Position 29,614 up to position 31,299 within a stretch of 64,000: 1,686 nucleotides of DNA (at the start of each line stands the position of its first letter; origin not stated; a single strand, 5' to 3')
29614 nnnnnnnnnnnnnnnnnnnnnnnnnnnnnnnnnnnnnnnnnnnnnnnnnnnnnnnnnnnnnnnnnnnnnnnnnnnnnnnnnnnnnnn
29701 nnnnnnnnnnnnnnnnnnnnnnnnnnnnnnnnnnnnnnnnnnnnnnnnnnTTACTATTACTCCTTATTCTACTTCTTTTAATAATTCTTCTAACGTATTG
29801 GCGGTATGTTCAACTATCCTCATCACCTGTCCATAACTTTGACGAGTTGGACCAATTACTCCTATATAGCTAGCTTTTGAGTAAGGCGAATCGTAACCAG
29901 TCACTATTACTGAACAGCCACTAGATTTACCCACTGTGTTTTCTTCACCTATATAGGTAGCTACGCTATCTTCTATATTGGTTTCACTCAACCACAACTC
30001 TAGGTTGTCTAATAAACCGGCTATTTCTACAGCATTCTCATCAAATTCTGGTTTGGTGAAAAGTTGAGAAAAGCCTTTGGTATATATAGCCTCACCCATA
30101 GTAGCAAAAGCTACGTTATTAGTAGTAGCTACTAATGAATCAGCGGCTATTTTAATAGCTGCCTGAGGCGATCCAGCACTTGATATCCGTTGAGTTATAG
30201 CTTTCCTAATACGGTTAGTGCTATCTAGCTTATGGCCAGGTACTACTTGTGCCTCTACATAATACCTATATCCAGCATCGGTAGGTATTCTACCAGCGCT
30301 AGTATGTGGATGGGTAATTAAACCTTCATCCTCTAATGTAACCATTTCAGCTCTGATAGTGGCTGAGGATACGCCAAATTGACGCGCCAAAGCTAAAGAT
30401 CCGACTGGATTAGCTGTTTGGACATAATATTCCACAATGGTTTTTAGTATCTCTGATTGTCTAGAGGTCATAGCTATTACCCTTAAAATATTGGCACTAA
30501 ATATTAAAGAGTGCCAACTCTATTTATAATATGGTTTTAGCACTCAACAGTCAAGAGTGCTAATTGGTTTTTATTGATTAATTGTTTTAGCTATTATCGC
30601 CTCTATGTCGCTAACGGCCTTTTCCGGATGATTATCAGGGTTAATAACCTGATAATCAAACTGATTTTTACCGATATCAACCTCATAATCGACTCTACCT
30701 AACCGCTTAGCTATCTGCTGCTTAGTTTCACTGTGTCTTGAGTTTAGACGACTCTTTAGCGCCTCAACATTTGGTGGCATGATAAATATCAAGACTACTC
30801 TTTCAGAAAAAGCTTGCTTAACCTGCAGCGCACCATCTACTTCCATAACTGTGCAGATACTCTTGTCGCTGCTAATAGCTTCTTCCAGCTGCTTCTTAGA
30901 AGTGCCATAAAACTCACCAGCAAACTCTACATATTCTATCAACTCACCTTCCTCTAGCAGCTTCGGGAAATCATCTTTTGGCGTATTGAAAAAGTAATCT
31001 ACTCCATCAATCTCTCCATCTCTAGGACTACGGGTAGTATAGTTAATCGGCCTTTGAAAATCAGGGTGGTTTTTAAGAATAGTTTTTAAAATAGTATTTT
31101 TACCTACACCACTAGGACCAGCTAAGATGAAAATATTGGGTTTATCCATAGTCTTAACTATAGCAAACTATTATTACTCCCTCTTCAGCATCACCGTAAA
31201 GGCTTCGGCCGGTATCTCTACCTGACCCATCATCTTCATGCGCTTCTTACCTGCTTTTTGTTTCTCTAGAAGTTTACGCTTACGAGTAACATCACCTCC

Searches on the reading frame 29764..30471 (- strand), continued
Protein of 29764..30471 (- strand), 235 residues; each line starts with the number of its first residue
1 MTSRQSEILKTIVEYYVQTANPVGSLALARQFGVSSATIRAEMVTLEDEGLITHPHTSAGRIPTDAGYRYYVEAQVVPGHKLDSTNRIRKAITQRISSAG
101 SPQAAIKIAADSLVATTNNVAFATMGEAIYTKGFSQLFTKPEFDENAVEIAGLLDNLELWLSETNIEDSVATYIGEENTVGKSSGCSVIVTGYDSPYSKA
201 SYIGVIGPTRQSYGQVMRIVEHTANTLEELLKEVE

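Call 35: predict_structure(alignment_id=A1)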
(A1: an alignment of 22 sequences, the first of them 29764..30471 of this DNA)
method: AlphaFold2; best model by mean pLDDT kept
length: 235 residues; sequences in the alignment: 22
mean_pLDDT: 55.2   pTM: 0.38
mean pLDDT of the five models: 55.2, 54.7, 52.7, 48.2, 45.2
residues with pLDDT >= 90: 17; 70-90: 51; 50-70: 47; < 50: 120
segments of 3 or more residues with pLDDT < 50: 78-88, 113-133, 135-143, 158-217, 220-235
pLDDT, mean of each block of 10 residues (from residue 1): 88 81 86 89 91 73 85 60 43 56 51 45 31 44 49 50 37 31 32 33 36 47 42 35
secondary structure, 60 per line:
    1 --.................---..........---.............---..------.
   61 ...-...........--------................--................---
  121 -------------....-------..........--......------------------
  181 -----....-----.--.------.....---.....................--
elements in order: H3-19 H25-32 H36-48 E60-63 H65-75 H84-99 H102-117 H134-137 H145-154 H157-162 E186-189 E205-209 H213-233

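Call 37: search_solved_structures(query=A1, max_evalue=1, show_alignments=1)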
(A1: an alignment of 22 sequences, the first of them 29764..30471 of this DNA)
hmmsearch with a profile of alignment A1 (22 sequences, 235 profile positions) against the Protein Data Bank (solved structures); distinct sequences matched with E-value up to 1: 19.
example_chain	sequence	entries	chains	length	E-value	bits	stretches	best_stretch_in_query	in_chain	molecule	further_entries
1stz_A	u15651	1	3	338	1.7e-24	89.8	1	2-85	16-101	Heat-inducible transcription repressor hrcA homolog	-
2d1h_A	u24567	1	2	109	0.0018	21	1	12-75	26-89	109aa long hypothetical transcriptional regulator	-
1in7_A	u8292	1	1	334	0.019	17.6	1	6-71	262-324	HOLLIDAY JUNCTION DNA HELICASE RUVB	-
1in8_A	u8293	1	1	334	0.02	17.6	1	6-71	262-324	HOLLIDAY JUNCTION DNA HELICASE RUVB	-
1in6_A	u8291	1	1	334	0.02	17.6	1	6-71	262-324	HOLLIDAY JUNCTION DNA HELICASE RUVB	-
1in5_A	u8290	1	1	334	0.02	17.6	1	6-71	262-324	HOLLIDAY JUNCTION DNA HELICASE RUVB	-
1in4_A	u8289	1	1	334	0.02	17.6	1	6-71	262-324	HOLLIDAY JUNCTION DNA HELICASE RUVB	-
1j7k_A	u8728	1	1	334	0.02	17.5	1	6-71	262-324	HOLLIDAY JUNCTION DNA HELICASE RUVB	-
9jpj_C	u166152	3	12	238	0.11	15.1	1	25-81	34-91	Pyruvate dehydrogenase complex repressor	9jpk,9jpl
6x89_A5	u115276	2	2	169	0.23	14.1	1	60-114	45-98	NADH dehydrogenase [ubiquinone] 1 alpha subcomplex subunit 5, mitochondrial | NDUA5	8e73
7oyk_AAA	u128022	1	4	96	0.24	14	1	13-69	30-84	Central glycolytic genes regulator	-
6cmv_A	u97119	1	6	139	0.26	13.9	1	26-76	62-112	Transcriptional regulator Lrs14-like protein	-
9ebr_A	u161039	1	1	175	0.27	13.9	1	2-51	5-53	Probable transcription repressor NiaR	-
1j5y_A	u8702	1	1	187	0.31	13.7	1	2-51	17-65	TRANSCRIPTIONAL REGULATOR, BIOTIN REPRESSOR FAMILY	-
2cg4_A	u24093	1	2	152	0.4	13.3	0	25-54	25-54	REGULATORY PROTEIN ASNC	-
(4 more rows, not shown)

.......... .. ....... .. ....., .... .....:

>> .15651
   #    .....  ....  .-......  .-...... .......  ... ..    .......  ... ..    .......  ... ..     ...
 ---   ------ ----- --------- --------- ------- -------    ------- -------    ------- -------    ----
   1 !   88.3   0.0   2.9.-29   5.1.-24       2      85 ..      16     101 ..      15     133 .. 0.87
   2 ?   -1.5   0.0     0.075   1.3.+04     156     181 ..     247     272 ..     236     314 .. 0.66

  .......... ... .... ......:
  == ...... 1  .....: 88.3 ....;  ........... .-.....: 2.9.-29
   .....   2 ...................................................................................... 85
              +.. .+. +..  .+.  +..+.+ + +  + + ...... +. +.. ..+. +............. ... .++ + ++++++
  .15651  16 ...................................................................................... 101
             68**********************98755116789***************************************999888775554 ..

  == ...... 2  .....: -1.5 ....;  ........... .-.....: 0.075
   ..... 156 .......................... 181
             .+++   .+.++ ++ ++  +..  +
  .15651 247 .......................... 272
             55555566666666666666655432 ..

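Call 59: search_protein_families(library=ncbifam, proteins=[window:29764-30471:-], max_evalue=0.01)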
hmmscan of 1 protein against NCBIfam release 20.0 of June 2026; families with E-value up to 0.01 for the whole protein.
window:29764-30471:- (235 aa): 6 families
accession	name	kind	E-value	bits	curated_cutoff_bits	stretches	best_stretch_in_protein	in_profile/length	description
TIGR00331.1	hrcA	equivalog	1.3e-55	189.3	197.2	2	2-125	1-125/338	heat-inducible transcriptional repressor HrcA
NF003033.0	PRK03911.1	equivalog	5.3e-16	59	248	1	2-80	4-84/264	HrcA family transcriptional regulator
NF041397.1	TranRegGlpR_Halo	equivalog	4.9e-05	23.1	300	1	10-75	8-72/253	HTH-type transcriptional regulator GlpR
NF040755.1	AgaR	equivalog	0.0016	17.6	260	1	23-59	21-57/256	transcriptional repressor AgaR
NF007316.0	PRK09802.1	equivalog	0.0029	16.9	351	0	23-59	32-68/269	DeoR family transcriptional regulator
TIGR00498.1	lexA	equivalog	0.0076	15.9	110.95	0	1-57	4-61/203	transcriptional repressor LexA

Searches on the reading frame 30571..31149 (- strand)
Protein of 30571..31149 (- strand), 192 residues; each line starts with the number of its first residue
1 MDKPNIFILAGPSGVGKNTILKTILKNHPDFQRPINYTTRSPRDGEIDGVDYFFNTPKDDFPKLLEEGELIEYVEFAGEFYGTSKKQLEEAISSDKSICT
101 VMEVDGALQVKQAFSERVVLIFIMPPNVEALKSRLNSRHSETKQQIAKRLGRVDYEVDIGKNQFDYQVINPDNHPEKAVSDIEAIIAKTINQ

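Call 6: search_protein_families(library=pfam, proteins=[window:30571-31149:-])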
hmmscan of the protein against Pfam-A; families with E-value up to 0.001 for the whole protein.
window:30571-31149:- (192 aa): 1 family
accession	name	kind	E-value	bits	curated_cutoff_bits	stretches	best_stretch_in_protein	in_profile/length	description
PF00625.27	Guanylate_kin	-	8.6e-34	117.2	25.2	1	5-188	3-181/182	Guanylate kinase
